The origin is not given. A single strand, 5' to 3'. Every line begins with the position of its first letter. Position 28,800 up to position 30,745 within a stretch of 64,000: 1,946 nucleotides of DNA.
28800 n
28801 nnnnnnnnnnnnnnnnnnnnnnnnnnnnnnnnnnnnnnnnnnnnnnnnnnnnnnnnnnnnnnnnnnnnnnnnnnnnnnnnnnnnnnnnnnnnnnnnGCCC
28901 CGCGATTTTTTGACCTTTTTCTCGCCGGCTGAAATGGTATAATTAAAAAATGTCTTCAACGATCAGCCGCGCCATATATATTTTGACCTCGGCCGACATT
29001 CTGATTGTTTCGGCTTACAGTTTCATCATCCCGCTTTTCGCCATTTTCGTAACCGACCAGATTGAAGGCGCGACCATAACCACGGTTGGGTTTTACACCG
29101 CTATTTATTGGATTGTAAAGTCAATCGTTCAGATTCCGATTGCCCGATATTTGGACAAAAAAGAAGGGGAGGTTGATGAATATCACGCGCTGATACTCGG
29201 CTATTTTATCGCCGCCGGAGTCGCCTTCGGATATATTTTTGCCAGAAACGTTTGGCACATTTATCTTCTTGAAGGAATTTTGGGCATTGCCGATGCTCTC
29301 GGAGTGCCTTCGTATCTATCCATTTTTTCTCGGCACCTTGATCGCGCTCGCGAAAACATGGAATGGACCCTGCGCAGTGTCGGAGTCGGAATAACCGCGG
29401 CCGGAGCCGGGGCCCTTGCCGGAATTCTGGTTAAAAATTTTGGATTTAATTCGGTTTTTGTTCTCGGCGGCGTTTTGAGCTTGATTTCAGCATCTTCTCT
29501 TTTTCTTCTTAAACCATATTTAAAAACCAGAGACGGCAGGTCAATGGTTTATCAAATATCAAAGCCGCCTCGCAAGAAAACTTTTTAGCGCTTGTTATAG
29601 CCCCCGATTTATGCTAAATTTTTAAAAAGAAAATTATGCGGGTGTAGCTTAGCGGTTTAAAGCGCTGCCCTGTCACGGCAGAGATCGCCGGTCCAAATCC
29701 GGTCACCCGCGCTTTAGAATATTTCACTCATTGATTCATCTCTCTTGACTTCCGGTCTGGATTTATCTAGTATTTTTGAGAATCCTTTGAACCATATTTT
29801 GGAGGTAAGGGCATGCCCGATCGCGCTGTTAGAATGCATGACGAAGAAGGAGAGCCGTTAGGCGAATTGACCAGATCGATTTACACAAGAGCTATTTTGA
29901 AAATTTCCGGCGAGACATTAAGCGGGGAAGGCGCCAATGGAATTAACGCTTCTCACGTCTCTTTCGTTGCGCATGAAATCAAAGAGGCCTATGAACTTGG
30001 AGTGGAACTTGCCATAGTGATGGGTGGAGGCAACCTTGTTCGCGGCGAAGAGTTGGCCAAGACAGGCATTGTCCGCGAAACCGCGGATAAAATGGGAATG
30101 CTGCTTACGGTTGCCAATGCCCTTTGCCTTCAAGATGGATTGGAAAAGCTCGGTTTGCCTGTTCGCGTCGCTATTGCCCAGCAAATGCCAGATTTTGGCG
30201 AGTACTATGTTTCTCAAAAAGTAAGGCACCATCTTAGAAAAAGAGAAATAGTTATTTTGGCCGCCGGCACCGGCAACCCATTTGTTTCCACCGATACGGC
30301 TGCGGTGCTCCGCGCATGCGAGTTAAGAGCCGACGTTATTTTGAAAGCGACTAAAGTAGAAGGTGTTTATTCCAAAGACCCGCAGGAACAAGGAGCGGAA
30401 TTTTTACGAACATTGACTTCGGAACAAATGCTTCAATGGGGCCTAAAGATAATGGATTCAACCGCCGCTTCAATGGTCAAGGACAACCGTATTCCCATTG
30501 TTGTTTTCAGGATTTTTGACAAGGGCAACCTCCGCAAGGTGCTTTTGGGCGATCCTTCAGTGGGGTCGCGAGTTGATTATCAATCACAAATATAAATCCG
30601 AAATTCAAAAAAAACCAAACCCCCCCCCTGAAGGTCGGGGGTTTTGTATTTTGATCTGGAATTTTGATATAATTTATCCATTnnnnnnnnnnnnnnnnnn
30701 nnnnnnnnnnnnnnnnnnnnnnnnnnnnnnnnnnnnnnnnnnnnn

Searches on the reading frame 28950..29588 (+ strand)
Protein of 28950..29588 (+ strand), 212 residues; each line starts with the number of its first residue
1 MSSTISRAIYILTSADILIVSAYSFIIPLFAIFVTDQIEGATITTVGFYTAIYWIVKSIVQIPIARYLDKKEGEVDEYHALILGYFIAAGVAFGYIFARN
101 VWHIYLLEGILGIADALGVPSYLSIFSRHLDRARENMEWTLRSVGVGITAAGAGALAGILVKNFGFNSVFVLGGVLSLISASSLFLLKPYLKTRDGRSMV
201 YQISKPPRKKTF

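Call 58: search_protein_families(library=pfam, proteins=[window:28950-29588:+], max_evalue=0.001)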
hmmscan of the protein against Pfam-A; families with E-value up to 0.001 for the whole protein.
window:28950-29588:+ (212 aa): 2 families
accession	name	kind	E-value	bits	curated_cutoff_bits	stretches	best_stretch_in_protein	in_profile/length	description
PF07690.21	MFS_1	-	7.5e-15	55.1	33.4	1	19-189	8-175/347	Major Facilitator Superfamily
PF05977.19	MFS_3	-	0.00017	20.6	27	1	98-176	100-178/524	Transmembrane secretion effector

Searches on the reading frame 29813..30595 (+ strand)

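Call 58: search_protein_families(library=pfam, proteins=[window:29813-30595:+], max_evalue=0.001)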
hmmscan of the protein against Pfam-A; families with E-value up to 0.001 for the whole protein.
window:29813-30595:+ (260 aa): 1 family
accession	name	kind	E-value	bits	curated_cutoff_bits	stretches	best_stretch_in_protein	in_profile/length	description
PF00696.33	AA_kinase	-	3.9e-28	99.2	24.9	1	26-232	2-233/234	Amino acid kinase family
